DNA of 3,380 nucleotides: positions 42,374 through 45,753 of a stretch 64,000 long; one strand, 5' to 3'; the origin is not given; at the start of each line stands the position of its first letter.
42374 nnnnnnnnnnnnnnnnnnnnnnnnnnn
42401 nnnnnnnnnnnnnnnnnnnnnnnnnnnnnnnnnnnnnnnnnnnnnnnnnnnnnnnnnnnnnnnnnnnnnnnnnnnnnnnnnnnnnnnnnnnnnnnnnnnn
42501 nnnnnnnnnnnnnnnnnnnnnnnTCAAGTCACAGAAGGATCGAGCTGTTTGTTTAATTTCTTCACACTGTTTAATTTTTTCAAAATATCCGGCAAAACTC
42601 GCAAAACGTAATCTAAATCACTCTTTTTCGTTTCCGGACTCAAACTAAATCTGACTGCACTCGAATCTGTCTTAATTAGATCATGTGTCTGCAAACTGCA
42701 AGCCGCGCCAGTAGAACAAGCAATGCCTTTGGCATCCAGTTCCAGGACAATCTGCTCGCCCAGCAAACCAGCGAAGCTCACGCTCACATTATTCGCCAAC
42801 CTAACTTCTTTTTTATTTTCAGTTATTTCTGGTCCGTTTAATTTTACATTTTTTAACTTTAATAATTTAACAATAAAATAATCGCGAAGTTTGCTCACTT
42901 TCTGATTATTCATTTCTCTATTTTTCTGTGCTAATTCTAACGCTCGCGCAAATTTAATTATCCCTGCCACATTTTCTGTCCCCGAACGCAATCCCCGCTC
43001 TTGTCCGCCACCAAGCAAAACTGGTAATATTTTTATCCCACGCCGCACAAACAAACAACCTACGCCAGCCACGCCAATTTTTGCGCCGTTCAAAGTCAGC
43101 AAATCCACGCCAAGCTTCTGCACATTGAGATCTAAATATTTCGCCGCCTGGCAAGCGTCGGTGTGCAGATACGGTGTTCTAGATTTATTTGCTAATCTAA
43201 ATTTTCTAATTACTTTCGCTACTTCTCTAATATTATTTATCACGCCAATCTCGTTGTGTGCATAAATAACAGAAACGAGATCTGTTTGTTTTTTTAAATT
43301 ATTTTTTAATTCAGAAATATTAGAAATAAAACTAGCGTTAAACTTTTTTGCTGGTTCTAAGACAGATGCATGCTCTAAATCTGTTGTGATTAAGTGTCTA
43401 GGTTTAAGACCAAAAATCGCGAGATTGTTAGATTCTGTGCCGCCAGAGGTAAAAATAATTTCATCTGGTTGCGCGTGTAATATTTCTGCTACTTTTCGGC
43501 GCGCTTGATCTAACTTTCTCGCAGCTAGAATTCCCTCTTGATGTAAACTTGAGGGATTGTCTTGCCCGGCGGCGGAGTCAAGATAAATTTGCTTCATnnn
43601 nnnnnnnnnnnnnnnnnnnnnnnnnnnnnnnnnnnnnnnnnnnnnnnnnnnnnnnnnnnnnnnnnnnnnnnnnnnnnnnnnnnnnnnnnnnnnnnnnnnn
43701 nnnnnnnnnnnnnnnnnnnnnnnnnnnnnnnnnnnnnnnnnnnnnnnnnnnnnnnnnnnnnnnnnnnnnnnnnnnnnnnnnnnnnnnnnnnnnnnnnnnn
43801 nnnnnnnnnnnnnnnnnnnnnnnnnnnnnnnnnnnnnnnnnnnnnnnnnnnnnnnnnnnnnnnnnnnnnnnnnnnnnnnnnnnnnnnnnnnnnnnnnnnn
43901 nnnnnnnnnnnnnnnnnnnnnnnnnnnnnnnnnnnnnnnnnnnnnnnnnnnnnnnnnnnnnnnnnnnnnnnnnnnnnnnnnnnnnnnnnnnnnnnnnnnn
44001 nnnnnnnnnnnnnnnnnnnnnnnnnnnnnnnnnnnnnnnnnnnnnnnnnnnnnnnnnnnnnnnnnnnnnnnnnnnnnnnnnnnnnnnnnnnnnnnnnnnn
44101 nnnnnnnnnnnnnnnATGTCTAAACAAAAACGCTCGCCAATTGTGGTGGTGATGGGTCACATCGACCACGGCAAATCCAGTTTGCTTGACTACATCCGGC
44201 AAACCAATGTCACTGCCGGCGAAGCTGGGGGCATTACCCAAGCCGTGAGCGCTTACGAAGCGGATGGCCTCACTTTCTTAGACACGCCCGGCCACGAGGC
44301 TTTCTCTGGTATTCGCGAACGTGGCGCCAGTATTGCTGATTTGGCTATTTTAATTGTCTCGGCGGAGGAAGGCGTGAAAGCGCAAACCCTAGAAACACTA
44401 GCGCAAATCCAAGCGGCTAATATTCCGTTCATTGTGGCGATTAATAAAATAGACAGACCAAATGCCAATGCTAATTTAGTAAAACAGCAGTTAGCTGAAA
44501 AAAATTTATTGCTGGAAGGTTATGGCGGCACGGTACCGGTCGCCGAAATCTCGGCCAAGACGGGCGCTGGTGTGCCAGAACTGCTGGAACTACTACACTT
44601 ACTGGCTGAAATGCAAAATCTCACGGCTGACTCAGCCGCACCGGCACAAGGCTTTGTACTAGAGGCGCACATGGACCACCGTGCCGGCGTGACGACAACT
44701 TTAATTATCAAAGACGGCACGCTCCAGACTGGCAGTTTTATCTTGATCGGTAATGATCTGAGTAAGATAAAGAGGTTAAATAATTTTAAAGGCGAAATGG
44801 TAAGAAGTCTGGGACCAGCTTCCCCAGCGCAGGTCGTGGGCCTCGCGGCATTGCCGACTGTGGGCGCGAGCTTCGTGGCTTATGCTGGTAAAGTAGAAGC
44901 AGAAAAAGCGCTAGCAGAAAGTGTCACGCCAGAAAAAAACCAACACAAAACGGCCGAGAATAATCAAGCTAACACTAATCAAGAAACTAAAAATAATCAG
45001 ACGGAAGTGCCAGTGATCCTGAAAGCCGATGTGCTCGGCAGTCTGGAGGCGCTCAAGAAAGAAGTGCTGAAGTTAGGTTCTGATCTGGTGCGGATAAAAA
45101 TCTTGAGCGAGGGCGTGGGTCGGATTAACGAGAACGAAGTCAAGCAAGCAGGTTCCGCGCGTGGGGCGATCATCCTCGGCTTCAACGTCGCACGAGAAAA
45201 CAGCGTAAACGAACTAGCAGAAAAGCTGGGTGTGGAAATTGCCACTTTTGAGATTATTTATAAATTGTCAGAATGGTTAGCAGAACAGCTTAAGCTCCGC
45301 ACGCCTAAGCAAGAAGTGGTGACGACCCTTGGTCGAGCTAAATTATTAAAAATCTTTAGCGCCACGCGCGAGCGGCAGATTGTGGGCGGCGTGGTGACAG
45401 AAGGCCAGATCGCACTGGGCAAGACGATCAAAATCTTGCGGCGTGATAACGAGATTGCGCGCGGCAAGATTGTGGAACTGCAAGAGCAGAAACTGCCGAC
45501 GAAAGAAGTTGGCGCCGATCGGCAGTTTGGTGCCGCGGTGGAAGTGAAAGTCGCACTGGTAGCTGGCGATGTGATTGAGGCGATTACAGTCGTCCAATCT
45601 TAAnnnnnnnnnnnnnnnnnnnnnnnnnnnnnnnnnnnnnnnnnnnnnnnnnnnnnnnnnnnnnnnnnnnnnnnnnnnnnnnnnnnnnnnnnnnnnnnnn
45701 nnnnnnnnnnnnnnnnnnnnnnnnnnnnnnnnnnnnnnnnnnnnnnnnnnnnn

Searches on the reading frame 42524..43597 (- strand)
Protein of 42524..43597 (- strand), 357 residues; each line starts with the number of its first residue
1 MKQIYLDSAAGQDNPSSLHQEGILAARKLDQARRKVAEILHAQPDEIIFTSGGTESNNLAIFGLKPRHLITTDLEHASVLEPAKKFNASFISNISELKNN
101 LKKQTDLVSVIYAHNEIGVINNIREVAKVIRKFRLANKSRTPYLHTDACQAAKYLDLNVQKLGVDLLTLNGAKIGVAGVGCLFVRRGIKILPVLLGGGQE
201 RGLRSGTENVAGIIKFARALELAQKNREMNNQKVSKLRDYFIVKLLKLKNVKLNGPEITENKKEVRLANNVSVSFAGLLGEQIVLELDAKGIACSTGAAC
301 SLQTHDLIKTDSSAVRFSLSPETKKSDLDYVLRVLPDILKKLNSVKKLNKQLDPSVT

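Call 58: search_protein_families(library=pfam, proteins=[window:42524-43597:-], max_evalue=0.00001)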
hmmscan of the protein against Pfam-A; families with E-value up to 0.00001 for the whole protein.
window:42524-43597:- (357 aa): 1 family
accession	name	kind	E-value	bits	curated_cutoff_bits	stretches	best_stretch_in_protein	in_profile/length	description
PF00266.25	Aminotran_5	-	6.9e-49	167.2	21.5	1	14-331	29-371/371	Aminotransferase class-V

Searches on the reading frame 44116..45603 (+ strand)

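Call 58: search_protein_families(library=pfam, proteins=[window:44116-45603:+], max_evalue=0.00001)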
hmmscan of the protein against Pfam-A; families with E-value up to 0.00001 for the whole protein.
window:44116-45603:+ (495 aa): 5 families
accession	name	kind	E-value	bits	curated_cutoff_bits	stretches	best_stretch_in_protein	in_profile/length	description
PF00009.33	GTP_EFTU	-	1e-35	123.5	26.5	1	6-162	2-184/188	Elongation factor Tu GTP binding domain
PF11987.13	IF-2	-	1.1e-29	103.2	27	1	275-386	3-114/117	Translation-initiation factor 2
PF22042.2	EF-G_D2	-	1.3e-12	48.1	27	1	176-254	1-82/84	Elongation factor G domain 2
PF01926.29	MMR_HSR1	-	1.9e-09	38.1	21.9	1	10-111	2-113/113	50S ribosome-binding GTPase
PF03193.22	RsgA_GTPase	-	3.3e-06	27.5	30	0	73-161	22-105/174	RsgA GTPase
